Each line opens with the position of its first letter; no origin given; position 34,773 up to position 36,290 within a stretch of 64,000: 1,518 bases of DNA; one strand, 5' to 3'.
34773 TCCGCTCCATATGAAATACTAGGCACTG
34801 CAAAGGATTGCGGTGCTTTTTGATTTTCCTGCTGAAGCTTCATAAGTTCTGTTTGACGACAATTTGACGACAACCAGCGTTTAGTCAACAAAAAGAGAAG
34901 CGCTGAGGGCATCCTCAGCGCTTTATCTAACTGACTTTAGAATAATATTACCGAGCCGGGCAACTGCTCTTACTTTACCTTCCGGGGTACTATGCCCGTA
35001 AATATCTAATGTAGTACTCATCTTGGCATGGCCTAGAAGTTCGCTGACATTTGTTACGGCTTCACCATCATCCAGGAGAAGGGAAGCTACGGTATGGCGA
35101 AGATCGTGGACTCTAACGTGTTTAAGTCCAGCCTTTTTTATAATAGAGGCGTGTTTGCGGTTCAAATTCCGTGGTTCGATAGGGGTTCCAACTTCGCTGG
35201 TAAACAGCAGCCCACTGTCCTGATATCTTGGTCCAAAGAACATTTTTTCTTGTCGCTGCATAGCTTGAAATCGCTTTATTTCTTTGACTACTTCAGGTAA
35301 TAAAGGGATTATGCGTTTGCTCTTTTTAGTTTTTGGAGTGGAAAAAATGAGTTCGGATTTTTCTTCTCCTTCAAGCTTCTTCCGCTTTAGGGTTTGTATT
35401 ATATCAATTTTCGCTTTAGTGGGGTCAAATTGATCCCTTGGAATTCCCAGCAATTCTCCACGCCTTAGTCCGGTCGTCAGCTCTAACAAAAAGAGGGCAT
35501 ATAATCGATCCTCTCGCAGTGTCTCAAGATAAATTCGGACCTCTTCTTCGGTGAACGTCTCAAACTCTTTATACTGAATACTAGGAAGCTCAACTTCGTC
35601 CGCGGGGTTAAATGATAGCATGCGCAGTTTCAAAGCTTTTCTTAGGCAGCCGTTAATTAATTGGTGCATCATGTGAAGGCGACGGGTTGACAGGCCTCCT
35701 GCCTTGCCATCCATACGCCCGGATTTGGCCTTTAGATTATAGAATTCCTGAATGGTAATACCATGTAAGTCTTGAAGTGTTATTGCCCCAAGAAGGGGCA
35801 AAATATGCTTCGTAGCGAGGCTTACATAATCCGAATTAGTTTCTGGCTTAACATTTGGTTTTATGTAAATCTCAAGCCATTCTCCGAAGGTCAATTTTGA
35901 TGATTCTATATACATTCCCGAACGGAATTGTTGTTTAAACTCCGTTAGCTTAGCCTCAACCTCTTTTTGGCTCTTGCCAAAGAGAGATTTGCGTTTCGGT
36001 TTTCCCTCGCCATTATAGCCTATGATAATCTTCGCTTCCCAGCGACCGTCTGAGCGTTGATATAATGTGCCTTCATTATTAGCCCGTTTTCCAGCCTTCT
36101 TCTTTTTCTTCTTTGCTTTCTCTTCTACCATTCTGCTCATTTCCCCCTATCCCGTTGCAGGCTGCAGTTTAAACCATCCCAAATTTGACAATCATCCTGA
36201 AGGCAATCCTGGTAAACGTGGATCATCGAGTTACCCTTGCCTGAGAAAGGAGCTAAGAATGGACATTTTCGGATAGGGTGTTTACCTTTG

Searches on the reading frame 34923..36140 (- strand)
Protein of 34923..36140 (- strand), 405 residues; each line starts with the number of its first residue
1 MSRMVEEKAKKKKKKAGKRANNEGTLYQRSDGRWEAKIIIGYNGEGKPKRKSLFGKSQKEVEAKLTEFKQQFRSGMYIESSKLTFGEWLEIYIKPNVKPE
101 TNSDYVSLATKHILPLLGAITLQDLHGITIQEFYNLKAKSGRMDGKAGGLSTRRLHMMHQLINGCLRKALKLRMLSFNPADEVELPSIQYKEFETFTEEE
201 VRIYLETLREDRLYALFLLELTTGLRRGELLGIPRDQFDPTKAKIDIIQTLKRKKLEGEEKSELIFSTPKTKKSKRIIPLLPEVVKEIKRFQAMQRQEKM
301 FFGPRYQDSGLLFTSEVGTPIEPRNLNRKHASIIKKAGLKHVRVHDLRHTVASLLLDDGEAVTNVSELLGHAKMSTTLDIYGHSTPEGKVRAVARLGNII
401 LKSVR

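Call 9: search_protein_families(library=pfam, proteins=[window:34923-36140:-], max_evalue=0.01)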
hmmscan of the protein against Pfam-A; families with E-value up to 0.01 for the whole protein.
window:34923-36140:- (405 aa): 2 families
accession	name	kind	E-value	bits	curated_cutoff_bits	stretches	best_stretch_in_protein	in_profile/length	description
PF00589.27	Phage_integrase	-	2.1e-19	70.4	27.1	1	196-386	3-170/172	Phage integrase family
PF14659.12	Phage_int_SAM_3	-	1.3e-08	35.4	22.6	1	84-135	1-55/58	Phage integrase, N-terminal SAM-like domain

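Call 13: find_encoding_contigs(protein=window:34923-36140:-, flank=10000, max_places=10)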
Protein window:34923-36140:- (405 aa): no gene with exactly this product is on record in the collection.

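Call 44: find_related_loci(query=window:34923-36140:-, collection=viral_contigs, flank=3000)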
Query window:34923-36140:- (405 aa) in viral_contigs; peptide patterns used: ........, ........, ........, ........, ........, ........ (x = any residue, [..] = any of these).
12 stretches matched a pattern; 1 encode a relative of the query (tblastn E <= 1e-3); 1 distinct loci.
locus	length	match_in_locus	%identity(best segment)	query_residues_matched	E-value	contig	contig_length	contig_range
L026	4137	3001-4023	22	30-383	2e-13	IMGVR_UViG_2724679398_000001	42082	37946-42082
